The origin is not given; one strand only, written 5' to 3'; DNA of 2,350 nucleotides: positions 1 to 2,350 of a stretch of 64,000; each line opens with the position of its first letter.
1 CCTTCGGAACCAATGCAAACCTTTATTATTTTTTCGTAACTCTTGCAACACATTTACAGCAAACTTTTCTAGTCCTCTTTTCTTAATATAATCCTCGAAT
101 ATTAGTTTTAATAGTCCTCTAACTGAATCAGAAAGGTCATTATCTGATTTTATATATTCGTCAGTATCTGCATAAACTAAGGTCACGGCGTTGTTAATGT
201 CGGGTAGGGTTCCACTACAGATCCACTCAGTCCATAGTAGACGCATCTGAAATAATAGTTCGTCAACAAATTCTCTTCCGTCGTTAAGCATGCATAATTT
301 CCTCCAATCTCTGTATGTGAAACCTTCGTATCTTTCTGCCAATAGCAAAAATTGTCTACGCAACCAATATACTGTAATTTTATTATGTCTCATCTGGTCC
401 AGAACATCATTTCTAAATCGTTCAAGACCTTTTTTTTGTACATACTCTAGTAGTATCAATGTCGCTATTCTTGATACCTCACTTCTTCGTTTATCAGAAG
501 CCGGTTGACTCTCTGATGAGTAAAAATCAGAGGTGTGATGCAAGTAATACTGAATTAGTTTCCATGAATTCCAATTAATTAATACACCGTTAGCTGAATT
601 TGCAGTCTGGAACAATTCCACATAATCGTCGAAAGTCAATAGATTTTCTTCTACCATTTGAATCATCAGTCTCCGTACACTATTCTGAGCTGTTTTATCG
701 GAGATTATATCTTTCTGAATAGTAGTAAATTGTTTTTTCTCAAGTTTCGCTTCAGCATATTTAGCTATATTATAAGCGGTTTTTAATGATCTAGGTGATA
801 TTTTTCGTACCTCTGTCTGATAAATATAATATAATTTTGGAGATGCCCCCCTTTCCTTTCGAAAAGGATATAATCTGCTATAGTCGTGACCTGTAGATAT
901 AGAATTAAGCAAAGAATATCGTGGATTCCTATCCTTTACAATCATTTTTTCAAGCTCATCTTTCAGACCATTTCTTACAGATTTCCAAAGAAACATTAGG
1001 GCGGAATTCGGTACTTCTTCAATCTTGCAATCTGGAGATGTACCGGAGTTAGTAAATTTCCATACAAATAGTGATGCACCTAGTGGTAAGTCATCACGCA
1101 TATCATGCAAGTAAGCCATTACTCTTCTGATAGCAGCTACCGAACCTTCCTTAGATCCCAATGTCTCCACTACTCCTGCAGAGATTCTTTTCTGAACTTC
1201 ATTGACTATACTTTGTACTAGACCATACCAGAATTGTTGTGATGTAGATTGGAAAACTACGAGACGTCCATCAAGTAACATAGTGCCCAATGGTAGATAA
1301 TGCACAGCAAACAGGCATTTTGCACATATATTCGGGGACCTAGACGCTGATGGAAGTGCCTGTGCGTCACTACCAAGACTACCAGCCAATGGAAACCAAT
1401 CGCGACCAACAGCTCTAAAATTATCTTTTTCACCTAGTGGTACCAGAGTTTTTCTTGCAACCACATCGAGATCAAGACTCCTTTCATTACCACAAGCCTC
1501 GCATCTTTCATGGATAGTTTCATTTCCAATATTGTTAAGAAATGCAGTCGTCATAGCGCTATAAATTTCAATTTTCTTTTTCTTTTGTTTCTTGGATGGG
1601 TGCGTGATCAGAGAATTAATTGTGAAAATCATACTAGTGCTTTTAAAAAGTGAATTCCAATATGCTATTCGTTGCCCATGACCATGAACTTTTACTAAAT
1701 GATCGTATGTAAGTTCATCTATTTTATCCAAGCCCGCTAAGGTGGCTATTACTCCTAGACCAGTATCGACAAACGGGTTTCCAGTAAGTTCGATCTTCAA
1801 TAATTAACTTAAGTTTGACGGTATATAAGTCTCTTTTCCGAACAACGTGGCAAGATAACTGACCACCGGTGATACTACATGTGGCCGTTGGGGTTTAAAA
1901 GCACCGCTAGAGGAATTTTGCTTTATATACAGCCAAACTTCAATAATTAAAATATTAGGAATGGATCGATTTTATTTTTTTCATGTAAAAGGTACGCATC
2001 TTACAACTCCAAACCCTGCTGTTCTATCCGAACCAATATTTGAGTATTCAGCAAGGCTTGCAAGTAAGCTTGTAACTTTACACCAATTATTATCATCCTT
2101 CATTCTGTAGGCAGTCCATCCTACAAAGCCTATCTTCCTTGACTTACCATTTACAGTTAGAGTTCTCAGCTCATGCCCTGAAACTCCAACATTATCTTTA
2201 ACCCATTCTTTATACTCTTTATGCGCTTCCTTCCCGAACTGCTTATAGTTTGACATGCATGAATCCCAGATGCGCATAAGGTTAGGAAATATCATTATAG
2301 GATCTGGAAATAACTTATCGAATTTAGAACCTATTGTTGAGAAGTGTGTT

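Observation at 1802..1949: MITE-like element with IS-derived inverted repeats between cas6 and the Cst1/Cas8a1-like gene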

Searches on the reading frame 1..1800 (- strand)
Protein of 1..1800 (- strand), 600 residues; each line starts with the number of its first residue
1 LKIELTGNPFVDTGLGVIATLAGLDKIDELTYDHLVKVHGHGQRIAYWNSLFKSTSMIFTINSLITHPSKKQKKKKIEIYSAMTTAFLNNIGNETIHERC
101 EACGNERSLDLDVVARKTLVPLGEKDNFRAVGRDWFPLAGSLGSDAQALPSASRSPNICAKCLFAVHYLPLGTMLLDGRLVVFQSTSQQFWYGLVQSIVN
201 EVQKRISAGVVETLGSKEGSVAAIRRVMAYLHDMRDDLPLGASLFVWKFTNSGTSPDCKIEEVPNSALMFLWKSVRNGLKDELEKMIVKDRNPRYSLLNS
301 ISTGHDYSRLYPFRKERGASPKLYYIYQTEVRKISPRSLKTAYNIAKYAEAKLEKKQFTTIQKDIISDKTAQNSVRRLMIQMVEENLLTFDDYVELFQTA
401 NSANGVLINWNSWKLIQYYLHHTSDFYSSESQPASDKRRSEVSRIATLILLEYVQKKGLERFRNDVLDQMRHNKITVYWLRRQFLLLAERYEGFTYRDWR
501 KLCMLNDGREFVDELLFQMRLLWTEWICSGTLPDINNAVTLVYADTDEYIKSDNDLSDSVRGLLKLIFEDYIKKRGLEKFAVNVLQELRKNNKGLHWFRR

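Call 10: search_protein_families(library=pfam, proteins=[window:1-1800:-], max_evalue=0.01)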
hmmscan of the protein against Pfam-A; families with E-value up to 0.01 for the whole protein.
window:1-1800:- (600 aa): 1 family
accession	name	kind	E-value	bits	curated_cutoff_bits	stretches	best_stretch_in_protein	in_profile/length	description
PF09706.15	Cas_CXXC_CXXC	-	0.001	19.6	21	1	125-173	20-68/69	CRISPR-associated protein (Cas_CXXC_CXXC)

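Call 11: search_protein_families(library=ncbifam, proteins=[window:1-1800:-], max_evalue=0.01)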
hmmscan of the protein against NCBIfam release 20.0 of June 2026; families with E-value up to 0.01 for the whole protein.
window:1-1800:- (600 aa): 0 families

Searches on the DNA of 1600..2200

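Call 35: search_rna_families(source=window, start=1600, end=2200, threshold=evalue, max_evalue=1)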
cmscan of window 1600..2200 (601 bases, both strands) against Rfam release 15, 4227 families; matches with E-value up to 1: 0.
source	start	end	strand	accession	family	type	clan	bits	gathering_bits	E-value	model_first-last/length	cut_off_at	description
